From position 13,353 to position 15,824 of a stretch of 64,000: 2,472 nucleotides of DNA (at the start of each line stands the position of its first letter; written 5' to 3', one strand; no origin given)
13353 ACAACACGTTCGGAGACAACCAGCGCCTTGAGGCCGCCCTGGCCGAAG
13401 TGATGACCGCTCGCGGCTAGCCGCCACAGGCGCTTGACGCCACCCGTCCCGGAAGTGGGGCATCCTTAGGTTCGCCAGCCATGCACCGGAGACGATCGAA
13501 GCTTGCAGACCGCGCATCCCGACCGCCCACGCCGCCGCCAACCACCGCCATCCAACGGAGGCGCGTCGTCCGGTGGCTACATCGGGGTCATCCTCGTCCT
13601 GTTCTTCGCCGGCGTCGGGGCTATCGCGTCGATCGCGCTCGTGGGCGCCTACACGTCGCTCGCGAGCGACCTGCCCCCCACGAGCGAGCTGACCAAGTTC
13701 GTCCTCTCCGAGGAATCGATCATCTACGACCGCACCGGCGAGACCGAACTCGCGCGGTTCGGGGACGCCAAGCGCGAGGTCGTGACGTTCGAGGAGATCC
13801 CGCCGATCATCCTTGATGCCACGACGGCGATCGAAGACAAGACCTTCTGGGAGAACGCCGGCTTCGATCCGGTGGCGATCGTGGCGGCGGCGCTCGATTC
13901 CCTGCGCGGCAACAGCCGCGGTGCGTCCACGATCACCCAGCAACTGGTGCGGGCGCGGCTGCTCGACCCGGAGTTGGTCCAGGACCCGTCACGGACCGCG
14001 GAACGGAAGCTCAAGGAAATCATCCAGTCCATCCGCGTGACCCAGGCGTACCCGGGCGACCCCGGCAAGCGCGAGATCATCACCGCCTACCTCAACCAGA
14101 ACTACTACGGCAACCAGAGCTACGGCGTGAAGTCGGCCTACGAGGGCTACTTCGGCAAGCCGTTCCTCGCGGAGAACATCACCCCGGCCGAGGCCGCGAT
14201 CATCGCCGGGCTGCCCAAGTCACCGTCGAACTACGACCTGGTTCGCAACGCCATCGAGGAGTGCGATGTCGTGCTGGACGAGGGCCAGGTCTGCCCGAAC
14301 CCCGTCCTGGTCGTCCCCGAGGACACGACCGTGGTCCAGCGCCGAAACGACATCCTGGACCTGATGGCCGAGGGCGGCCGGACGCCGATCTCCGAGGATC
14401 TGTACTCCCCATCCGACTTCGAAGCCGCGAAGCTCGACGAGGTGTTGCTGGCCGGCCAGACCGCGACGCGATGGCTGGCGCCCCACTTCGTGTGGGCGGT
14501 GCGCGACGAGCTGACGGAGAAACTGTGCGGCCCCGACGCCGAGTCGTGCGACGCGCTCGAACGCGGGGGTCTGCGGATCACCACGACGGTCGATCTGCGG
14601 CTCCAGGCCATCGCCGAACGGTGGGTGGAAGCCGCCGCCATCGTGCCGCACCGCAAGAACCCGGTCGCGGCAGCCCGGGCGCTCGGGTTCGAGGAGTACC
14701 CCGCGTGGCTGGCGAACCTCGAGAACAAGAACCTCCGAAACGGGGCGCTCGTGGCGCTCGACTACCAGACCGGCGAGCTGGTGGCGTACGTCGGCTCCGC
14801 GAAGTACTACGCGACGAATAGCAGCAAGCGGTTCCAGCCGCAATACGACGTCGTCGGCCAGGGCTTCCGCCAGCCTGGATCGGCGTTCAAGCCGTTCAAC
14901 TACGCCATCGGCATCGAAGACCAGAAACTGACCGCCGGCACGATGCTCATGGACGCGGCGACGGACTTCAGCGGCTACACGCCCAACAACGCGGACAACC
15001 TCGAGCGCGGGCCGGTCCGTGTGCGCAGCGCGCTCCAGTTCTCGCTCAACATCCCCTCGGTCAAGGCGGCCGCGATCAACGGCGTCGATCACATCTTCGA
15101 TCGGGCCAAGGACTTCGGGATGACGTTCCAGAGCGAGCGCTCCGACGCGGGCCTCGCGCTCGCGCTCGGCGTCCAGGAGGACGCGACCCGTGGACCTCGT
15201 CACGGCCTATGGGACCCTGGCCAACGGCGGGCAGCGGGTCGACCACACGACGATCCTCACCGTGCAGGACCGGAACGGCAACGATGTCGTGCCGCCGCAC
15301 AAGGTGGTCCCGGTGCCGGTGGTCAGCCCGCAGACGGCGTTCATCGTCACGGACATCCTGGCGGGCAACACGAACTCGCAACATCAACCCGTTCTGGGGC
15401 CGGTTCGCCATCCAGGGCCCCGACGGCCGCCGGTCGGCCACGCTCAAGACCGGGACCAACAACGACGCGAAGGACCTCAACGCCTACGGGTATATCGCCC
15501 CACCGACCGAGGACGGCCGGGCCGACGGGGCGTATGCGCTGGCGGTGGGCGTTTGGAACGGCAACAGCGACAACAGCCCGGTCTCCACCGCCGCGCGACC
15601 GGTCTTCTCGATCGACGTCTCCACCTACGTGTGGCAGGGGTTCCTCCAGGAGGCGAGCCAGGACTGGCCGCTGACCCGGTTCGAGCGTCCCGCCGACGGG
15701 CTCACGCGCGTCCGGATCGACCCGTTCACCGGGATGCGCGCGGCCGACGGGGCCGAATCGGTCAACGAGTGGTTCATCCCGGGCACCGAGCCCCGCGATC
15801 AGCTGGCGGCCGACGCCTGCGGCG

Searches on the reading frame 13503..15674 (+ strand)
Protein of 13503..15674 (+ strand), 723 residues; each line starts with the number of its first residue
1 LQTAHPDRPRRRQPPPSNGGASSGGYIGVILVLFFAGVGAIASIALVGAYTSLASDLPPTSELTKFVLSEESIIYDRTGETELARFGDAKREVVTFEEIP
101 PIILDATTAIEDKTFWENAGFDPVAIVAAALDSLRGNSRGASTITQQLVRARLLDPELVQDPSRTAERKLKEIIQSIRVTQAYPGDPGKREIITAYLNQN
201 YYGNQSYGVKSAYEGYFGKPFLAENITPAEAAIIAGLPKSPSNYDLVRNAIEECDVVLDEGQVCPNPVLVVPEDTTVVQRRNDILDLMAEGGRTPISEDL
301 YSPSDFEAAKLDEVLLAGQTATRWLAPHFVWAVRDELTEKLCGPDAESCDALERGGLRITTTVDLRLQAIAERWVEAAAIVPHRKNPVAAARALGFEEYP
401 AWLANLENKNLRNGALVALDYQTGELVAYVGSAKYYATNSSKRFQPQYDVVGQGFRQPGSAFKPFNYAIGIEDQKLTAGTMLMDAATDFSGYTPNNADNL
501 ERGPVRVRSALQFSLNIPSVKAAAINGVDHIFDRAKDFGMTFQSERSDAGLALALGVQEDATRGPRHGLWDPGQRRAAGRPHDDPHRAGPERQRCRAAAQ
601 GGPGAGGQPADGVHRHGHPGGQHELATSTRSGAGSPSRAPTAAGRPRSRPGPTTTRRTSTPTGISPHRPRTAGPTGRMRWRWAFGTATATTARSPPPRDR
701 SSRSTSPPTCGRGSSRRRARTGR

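Call 12: find_homologous_proteins(query=window:13503-15674:+, region=1-555, max_evalue=1e-50)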
Query window:13503-15674:+, residues 1-555 (555 aa): 2836 proteins with E <= 1e-50 among 8000 candidates; the best 120 are listed.
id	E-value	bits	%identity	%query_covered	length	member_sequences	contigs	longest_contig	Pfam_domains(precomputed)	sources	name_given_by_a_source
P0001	0.0e+0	1244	100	100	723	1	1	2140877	PF00912.29,PF00905.28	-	-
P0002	2.4e-292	989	82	95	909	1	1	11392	PF00912.29,PF00905.28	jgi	jgi:membrane peptidoglycan carboxypeptidase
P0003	6.4e-265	898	74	98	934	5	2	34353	PF00912.29,PF00905.28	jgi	jgi:peptidoglycan glycosyltransferase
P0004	2.6e-263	893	74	95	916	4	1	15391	PF00912.29,PF00905.28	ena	-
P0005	5.6e-263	892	76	95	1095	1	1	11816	PF00005.34,PF00912.29,PF00905.28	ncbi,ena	-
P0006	7.8e-263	891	73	95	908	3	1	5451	PF00912.29,PF00905.28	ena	-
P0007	1.7e-261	887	73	100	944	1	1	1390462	PF00912.29,PF00905.28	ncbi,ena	-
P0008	1.2e-260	884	73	98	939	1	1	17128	PF00912.29,PF00905.28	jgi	jgi:membrane peptidoglycan carboxypeptidase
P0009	2.1e-258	877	71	99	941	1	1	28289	PF00912.29,PF00905.28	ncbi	-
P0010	4.6e-258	875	71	100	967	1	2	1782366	PF00912.29,PF00905.28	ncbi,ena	-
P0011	5.2e-258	875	72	99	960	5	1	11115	PF00912.29,PF00905.28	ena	-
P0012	2.4e-257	873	73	96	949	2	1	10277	PF00912.29,PF00905.28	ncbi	ncbi:MAG: transglycosylase domain-containing protein [Candidatus Limnocylindrales bacterium]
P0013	3.5e-257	873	74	95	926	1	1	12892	PF00912.29,PF00905.28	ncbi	-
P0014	9.4e-257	871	71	100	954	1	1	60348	PF00912.29,PF00905.28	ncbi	ncbi:MAG: transglycosylase domain-containing protein [Candidatus Limnocylindria bacterium]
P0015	1.2e-255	867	73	95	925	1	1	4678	PF00912.29,PF00905.28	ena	-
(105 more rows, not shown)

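Call 20: find_encoding_contigs(protein=P0001, flank=1000, max_places=5)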
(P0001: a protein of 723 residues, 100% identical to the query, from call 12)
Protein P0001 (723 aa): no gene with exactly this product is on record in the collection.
